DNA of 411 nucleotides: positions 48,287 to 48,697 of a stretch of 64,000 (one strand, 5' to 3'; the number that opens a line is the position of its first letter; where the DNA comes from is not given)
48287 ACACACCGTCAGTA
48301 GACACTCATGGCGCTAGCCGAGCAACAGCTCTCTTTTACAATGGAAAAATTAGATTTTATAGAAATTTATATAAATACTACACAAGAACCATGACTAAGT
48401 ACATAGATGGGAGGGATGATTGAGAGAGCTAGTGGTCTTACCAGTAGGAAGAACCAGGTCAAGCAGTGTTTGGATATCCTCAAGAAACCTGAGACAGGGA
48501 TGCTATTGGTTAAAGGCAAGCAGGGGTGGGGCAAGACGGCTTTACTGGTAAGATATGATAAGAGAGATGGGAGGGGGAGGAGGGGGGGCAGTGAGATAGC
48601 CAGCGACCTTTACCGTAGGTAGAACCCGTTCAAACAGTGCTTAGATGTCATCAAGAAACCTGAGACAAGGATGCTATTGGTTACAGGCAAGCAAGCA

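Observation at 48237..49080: Tandem exon-like copies of the NACHT P-loop segment that keep Walker A motifs and donors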

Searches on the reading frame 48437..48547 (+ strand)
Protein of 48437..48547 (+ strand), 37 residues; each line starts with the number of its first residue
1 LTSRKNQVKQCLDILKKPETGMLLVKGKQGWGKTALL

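Call 20: search_protein_families(library=pfam, proteins=[window:48437-48547:+], max_evalue=0.01)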
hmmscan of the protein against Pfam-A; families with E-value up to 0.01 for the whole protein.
seq(37 aa): 1 family
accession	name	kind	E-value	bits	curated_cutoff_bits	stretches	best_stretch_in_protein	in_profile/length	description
PF13191.12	AAA_16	-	0.0002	22.4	32.6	1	3-37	4-41/167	AAA ATPase domain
